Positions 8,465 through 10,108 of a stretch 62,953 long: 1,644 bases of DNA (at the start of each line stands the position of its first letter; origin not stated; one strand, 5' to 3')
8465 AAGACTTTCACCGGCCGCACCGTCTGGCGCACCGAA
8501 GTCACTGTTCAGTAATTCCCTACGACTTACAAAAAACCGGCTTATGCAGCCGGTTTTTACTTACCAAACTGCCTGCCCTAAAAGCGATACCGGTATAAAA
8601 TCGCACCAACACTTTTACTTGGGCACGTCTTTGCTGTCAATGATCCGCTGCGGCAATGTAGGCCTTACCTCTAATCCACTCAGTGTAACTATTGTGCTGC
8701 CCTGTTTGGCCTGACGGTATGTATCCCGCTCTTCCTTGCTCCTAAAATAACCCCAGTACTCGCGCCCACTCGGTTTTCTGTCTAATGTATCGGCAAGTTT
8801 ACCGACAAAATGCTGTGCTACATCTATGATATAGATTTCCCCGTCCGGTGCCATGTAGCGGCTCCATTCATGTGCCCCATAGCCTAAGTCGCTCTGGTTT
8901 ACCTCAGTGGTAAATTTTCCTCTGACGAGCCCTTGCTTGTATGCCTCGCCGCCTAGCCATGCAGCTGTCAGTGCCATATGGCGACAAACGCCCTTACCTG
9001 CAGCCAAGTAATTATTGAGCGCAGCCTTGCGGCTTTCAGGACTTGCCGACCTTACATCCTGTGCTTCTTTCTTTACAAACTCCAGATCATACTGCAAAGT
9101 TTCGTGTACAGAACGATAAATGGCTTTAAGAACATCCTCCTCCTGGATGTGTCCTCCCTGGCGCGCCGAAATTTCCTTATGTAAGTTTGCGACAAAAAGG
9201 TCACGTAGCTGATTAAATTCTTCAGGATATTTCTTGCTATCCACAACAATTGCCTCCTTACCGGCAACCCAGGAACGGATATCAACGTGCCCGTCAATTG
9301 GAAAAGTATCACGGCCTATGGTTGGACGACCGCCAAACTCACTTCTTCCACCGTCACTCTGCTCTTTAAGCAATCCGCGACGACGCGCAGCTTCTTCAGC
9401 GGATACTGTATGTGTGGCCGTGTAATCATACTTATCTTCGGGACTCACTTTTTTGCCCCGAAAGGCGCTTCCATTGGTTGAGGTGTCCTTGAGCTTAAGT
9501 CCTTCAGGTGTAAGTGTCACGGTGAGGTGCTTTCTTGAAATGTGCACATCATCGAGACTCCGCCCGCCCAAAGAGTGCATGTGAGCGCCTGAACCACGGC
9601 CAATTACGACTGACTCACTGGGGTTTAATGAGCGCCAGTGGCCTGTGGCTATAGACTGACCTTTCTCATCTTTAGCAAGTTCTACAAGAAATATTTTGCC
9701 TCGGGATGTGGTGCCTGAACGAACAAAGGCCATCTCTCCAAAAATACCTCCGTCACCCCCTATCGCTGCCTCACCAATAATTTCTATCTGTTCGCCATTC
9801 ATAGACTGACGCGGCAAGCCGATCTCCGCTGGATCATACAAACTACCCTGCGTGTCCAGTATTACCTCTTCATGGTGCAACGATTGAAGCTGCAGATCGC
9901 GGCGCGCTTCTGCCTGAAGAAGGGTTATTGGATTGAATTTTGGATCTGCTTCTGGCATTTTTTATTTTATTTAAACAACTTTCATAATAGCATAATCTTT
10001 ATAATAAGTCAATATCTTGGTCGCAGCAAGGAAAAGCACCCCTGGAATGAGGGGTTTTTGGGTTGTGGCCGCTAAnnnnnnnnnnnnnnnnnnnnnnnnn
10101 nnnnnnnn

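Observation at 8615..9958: FHA domain fused to a transglutaminase/EDR1-like cysteine-protease core in a low-GC, terminator-bounded single-gene island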

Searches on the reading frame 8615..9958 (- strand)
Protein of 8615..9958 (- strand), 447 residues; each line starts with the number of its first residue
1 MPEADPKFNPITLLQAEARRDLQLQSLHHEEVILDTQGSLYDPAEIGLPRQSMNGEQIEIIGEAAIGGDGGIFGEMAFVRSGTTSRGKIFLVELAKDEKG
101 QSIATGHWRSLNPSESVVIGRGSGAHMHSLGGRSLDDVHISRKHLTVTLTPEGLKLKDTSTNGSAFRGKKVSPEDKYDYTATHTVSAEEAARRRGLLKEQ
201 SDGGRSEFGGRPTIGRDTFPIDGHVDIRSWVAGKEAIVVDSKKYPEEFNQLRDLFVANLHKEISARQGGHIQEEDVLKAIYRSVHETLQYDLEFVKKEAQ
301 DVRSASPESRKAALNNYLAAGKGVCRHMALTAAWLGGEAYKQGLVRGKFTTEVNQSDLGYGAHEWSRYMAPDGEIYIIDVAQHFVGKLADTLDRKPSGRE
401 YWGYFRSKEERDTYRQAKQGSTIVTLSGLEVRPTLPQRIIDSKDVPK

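Call 4: search_protein_families(library=pfam, proteins=[window:8615-9958:-], max_evalue=1)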
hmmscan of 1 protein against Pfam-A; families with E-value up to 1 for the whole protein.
window:8615-9958:- (447 aa): 4 families
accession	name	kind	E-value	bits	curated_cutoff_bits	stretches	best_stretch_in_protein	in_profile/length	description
PF00498.31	FHA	-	3.2e-05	24.7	20.7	1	117-177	1-56/67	FHA domain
PF22099.1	MRS2-like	-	0.055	13.1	27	1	226-302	61-136/241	Magnesium transporter MRS2-like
PF20415.3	DUF6699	-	0.11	13.1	24.1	1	262-344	48-125/131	Family of unknown function (DUF6699)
PF16697.10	Yop-YscD_cpl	-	0.16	12.7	33.2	1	135-172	31-69/94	Inner membrane component of T3SS, cytoplasmic domain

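Call 5: search_protein_families(library=ncbifam, proteins=[window:8615-9958:-], max_evalue=1)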
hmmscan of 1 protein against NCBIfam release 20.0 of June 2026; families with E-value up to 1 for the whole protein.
window:8615-9958:- (447 aa): 3 families
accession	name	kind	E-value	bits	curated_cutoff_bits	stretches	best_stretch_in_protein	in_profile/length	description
NF052573.1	HisKinEspAMyxo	equivalog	0.024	12.6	1400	1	106-173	38-100/755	serine histidine kinase EspA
NF010150.1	PRK13627.1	equivalog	0.098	12.4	305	1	51-127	94-170/196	carnitine operon protein CaiE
NF045982.1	Mbov0283_fam_LP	subfamily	0.14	12.6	65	1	242-318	19-94/117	Mbov_0283/Mbov_0339 family surface lipoprotein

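Call 6: search_protein_families(library=padloc, proteins=[window:8615-9958:-], max_evalue=1)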
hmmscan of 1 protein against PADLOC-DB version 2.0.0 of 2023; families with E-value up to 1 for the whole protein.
window:8615-9958:- (447 aa): 0 families

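Call 7: search_solved_structures(query=window:8615-9958:-, max_evalue=10, show_alignments=3)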
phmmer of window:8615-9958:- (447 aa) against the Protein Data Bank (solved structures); distinct sequences matched with E-value up to 10: 4.
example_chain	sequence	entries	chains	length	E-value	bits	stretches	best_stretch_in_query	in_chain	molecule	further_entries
5it7_ee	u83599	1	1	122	0.18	13.9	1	342-378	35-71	KLLA0E06843p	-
6uz7_Be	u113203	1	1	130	0.19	13.7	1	342-378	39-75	KLLA0E06843p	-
9spj_g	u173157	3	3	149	0.6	12.1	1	343-383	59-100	60S ribosomal protein L32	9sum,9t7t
26st_A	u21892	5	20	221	1.5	10.8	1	184-242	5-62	N-carbamoylsarcosine amidohydrolase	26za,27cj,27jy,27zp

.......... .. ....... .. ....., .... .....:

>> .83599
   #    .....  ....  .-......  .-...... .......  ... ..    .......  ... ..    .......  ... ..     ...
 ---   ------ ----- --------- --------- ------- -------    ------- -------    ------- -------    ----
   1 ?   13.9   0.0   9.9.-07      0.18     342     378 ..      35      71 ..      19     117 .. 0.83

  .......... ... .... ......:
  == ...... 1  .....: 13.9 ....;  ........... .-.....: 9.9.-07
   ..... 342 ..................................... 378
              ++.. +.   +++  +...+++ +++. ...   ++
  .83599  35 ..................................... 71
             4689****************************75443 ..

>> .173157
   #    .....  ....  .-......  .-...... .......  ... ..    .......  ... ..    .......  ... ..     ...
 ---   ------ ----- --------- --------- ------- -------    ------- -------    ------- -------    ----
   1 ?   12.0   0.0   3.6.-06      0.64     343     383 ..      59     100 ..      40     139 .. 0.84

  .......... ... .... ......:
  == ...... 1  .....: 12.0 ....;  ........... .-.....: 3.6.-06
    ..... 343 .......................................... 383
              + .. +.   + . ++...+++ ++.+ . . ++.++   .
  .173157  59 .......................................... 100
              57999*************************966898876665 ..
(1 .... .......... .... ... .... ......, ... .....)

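Call 8: find_homologous_proteins(query=window:8615-9958:-, max_evalue=0.001)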
Query window:8615-9958:- (447 aa): 53 proteins with E <= 0.001 among 8000 candidates.
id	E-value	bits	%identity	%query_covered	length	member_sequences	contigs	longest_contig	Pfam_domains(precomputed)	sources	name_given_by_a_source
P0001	0.0e+0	1008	100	100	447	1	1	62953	-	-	-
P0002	5.6e-144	498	56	97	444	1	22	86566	-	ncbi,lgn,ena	ncbi:MAG: hypothetical protein WAQ57_03265 [Candidatus Saccharimonadales bacterium]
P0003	6.0e-131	455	50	98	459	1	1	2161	-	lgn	-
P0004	3.9e-126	440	48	98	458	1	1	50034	-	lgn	-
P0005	1.5e-125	438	49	97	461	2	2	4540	-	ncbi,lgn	-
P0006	1.7e-124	434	46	100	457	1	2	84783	-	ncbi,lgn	-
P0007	4.7e-123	429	48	98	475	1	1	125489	PF00498.32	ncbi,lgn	-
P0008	1.3e-118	415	48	98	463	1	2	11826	-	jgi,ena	-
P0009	2.0e-114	401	48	94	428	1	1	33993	-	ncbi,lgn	-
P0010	3.6e-99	351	43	99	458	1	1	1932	PF00498.32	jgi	-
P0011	4.0e-80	288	42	93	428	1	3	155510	-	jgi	jgi:hypothetical protein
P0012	8.3e-70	254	38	94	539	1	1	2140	-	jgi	jgi:hypothetical protein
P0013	2.8e-69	252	38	93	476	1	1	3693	-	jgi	jgi:hypothetical protein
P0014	9.7e-68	247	51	57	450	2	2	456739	-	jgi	jgi:hypothetical protein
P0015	3.9e-67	245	40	90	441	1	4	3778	-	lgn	-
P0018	2.7e-66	242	41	88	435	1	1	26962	PF00498.32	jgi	jgi:hypothetical protein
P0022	4.6e-62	228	36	89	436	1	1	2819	PF00498.32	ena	-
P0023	5.5e-62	228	37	88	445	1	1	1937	PF00498.32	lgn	-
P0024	8.8e-62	227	37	89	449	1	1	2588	PF00498.32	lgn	-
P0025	1.1e-60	224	36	91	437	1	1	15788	PF00498.32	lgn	-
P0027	1.5e-59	220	35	91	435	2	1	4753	PF00498.32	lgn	-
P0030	1.2e-57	214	44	60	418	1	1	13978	-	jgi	jgi:hypothetical protein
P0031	1.5e-57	214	45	55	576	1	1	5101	-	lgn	-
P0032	2.2e-57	213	37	90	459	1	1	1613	PF00498.32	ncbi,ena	-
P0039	2.9e-50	190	40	65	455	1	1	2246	PF00498.32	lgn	-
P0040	5.1e-50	189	46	53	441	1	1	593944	-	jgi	jgi:hypothetical protein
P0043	1.7e-49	187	40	64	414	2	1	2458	PF00498.32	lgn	-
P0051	9.3e-16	76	36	40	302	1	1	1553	PF01841.26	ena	-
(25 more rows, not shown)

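Call 12: search_solved_structures(query=A1, max_evalue=10, show_alignments=5)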
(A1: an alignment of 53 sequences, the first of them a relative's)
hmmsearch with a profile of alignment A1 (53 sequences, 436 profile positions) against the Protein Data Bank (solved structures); distinct sequences matched with E-value up to 10: 45.
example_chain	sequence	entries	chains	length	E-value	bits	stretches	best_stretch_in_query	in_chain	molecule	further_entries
2lc1_A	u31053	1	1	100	0.0023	20.4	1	105-176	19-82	Putative uncharacterized protein TB39.8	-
3po8_A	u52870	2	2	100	0.0024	20.4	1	105-176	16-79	Putative uncharacterized protein TB39.8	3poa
3oun_A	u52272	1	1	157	0.0071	18.8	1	105-175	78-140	Putative uncharacterized protein TB39.8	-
5a8i_A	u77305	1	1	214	0.014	17.8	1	136-171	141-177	ARNA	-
8s05_C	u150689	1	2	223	0.016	17.6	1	136-171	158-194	Conserved protein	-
6hc1_A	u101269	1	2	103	0.16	14.4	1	113-170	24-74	GGDEF domain protein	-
6hc0_B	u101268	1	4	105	0.17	14.3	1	113-170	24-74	GGDEF domain protein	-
2kb3_A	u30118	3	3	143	0.18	14.2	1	136-175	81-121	Oxoglutarate dehydrogenase inhibitor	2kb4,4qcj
8p5x_G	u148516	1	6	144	0.18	14.1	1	136-175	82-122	Oxoglutarate dehydrogenase inhibitor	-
1uht_A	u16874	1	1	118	0.2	14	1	136-172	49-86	expressed protein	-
1lgq_A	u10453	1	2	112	0.22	13.9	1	110-172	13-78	cell cycle checkpoint protein CHFR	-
1lgp_A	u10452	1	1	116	0.23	13.8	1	110-172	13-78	cell cycle checkpoint protein CHFR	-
1g3g_A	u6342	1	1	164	0.29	13.5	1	138-175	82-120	PROTEIN KINASE SPK1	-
1g6g_A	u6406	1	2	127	0.34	13.3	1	138-175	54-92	PROTEIN KINASE RAD53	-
2kkl_A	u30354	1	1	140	0.36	13.2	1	136-172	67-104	Uncharacterized protein Mb1858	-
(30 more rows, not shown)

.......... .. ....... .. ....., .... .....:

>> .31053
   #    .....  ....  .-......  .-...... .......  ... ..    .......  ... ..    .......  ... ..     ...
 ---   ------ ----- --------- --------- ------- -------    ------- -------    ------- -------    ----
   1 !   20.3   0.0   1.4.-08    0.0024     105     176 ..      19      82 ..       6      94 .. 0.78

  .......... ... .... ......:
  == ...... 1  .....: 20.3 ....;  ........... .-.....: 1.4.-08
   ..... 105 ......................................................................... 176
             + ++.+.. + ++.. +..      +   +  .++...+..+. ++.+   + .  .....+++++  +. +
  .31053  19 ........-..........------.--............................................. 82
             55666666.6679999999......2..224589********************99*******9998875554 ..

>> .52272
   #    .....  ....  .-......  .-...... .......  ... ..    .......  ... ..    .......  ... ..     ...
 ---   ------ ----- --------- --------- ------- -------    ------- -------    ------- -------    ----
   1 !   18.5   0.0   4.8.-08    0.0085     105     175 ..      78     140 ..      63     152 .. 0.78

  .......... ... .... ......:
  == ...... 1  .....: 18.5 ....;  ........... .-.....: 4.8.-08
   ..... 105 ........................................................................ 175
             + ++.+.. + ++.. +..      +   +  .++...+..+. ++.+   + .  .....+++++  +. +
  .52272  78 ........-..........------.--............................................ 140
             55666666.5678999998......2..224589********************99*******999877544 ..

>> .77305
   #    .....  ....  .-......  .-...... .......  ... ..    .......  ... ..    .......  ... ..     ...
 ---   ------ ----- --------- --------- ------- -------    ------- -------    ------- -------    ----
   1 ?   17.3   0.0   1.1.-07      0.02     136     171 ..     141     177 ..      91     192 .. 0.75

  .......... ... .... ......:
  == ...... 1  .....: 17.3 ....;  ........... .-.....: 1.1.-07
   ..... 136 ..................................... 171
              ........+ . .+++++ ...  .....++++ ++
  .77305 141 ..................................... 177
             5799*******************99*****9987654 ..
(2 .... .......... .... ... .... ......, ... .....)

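Call 13: search_protein_families(library=pfam, alignment_id=A1, max_evalue=0.01)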
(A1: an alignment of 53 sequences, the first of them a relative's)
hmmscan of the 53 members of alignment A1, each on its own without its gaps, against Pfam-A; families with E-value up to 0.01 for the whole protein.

A. member 1, P0001 (447 aa): 1 family
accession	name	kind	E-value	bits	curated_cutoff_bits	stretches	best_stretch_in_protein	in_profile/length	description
PF00498.31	FHA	-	3.2e-05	24.7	20.7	1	117-177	1-56/67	FHA domain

B. families by the number of members that match (of 53 scanned): 7 families
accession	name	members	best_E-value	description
PF00498.31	FHA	27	1e-08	FHA domain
PF16697.10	Yop-YscD_cpl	3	0.00042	Inner membrane component of T3SS, cytoplasmic domain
PF04473.18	DUF553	2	0.00085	Transglutaminase-like domain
PF01841.26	Transglut_core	1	1.7e-05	Transglutaminase-like superfamily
PF01804.23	Penicil_amidase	1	0.0018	Penicillin amidase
PF06804.17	Lipoprotein_18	1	0.0087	NlpB/DapX lipoprotein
PF19998.4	fvmX1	1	0.0096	FtsH ternary system domain X1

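Call 15: find_encoding_contigs(protein=P0002, flank=6000, max_places=3)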
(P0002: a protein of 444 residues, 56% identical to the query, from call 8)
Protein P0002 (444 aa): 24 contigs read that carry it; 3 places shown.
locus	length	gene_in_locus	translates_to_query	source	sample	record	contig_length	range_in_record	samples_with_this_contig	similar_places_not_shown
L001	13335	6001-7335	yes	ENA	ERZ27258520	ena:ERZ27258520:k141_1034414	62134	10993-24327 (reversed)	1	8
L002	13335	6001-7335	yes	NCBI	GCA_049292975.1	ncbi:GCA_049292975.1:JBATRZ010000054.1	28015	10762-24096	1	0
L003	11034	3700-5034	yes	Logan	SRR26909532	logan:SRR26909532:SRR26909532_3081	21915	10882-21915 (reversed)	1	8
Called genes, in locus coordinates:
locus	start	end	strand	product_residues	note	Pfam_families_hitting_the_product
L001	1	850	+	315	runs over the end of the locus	PF18075:FtsX_ECD, PF02687:FtsX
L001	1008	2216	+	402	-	PF05257:CHAP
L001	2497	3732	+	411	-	PF00595:PDZ, PF13180:PDZ_2, PF17820:PDZ_6, PF03572:Peptidase_S41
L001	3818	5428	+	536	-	PF01656:CbiA (faint), PF06418:CTP_synth_N, PF00117:GATase, PF07722:Peptidase_C26 (weak)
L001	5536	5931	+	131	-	PF00072:Response_reg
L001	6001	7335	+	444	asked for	-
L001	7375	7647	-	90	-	PF01016:Ribosomal_L27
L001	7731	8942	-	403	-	PF13649:Methyltransf_25 (faint), PF01555:N6_N4_Mtase (weak), PF01170:UPF0020, PF13847:Methyltransf_31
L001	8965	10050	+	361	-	PF03706:LPG_synthase_TM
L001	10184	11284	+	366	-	PF13742:tRNA_anti_2, PF02601:Exonuc_VII_L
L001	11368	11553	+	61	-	PF02609:Exonuc_VII_S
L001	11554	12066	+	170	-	PF13489:Methyltransf_23 (weak)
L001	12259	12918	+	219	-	-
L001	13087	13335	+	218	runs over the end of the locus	-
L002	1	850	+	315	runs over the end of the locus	PF18075:FtsX_ECD, PF02687:FtsX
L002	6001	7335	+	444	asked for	-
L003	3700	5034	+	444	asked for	-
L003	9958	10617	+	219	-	-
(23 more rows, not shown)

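Call 16: find_encoding_contigs(protein=P0007, flank=6000, max_places=1)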
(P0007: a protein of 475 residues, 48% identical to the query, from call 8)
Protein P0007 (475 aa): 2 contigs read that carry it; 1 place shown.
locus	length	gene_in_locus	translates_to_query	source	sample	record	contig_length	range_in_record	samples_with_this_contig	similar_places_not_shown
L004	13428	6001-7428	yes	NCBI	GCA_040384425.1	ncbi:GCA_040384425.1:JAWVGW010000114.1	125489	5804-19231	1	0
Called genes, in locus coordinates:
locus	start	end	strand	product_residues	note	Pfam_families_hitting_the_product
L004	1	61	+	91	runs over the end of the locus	PF05257:CHAP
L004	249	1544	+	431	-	PF00595:PDZ, PF13180:PDZ_2, PF17820:PDZ_6, PF03572:Peptidase_S41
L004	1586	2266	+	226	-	-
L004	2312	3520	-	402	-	-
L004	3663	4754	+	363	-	-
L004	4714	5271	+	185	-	-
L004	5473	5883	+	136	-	PF00072:Response_reg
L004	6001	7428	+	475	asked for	PF00498:FHA (weak)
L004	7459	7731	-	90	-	PF01016:Ribosomal_L27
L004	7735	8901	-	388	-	PF01555:N6_N4_Mtase (weak), PF01170:UPF0020, PF13847:Methyltransf_31 (weak)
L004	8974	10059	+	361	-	PF03706:LPG_synthase_TM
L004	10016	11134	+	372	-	PF13742:tRNA_anti_2, PF01336:tRNA_anti-codon (faint), PF02601:Exonuc_VII_L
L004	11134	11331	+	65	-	PF02609:Exonuc_VII_S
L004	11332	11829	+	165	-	-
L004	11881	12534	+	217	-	-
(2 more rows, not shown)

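Call 17: find_encoding_contigs(protein=P0011, flank=6000, max_places=1)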
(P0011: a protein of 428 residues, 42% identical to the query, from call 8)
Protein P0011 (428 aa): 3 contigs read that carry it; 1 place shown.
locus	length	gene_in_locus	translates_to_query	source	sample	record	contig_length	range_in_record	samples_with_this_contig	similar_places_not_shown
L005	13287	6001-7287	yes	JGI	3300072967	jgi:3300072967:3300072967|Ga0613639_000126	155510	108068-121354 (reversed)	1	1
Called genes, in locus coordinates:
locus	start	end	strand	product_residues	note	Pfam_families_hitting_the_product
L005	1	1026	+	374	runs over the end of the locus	PF24568:CC_PcsB (weak), PF25443:ANG-1 (weak), PF05257:CHAP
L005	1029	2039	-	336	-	PF02388:FemAB (weak), PF13480:Acetyltransf_6, PF02388:FemAB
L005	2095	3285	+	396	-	PF22694:CtpB_N-like (weak), PF00595:PDZ, PF13180:PDZ_2, PF17820:PDZ_6, PF03572:Peptidase_S41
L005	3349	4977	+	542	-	PF06418:CTP_synth_N, PF00117:GATase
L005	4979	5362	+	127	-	PF00072:Response_reg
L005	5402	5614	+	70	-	-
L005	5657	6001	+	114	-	-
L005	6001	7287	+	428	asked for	-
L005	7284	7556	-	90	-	PF01016:Ribosomal_L27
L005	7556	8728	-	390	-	PF01555:N6_N4_Mtase, PF01170:UPF0020, PF13847:Methyltransf_31 (weak)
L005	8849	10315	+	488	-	PF24390:PRTase-CE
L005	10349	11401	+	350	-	PF03706:LPG_synthase_TM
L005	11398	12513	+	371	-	PF13742:tRNA_anti_2, PF01336:tRNA_anti-codon (faint), PF02601:Exonuc_VII_L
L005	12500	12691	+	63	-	PF02609:Exonuc_VII_S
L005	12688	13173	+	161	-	PF08123:DOT1 (weak)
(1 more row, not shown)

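Call 18: find_encoding_contigs(protein=P0014, flank=6000, max_places=1)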
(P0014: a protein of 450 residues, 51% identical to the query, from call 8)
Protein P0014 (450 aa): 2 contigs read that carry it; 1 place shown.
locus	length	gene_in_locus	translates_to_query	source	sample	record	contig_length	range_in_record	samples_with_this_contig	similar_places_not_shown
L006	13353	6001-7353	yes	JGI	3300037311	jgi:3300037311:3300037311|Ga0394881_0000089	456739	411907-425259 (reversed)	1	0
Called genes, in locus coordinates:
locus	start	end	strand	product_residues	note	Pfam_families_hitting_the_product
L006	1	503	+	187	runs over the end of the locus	-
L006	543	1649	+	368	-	PF19220:Rod_CreS (weak), PF24568:CC_PcsB (weak), PF05257:CHAP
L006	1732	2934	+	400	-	PF00595:PDZ, PF13180:PDZ_2, PF17820:PDZ_6, PF03572:Peptidase_S41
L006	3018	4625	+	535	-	PF06418:CTP_synth_N, PF00117:GATase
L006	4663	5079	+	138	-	PF00072:Response_reg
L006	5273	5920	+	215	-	-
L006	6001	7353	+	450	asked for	-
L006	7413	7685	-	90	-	PF01016:Ribosomal_L27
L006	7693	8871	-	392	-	PF13847:Methyltransf_31 (faint), PF01555:N6_N4_Mtase, PF01170:UPF0020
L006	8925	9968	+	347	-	PF03706:LPG_synthase_TM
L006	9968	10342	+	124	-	-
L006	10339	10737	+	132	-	-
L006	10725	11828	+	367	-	PF13742:tRNA_anti_2, PF02601:Exonuc_VII_L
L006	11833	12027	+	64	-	PF02609:Exonuc_VII_S (weak)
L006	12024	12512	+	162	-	-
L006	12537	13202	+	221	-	-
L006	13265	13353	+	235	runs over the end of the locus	-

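Call 19: find_encoding_contigs(protein=P0040, flank=6000, max_places=1)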
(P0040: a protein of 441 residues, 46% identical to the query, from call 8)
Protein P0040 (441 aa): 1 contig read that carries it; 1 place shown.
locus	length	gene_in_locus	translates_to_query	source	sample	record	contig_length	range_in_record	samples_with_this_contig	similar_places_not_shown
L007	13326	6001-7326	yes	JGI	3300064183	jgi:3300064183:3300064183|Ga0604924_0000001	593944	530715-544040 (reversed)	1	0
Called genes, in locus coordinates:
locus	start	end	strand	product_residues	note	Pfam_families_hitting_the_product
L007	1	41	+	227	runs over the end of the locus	PF00005:ABC_tran, PF00931:NB-ARC (faint), PF13304:AAA_21 (faint)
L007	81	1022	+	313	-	PF18075:FtsX_ECD, PF02687:FtsX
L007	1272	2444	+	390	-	PF05257:CHAP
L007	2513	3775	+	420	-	PF00595:PDZ, PF13180:PDZ_2 (weak), PF17820:PDZ_6, PF03572:Peptidase_S41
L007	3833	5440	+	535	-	PF06418:CTP_synth_N, PF00117:GATase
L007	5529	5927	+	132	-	PF00072:Response_reg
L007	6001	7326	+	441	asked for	-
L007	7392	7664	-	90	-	PF01016:Ribosomal_L27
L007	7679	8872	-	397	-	PF01555:N6_N4_Mtase (weak), PF01170:UPF0020 (weak), PF13847:Methyltransf_31 (weak)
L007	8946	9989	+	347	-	PF03706:LPG_synthase_TM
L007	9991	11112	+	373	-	PF13742:tRNA_anti_2, PF01336:tRNA_anti-codon (weak), PF02601:Exonuc_VII_L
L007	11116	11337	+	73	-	PF02609:Exonuc_VII_S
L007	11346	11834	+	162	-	PF02353:CMAS (weak)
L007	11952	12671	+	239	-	-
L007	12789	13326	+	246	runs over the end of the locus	-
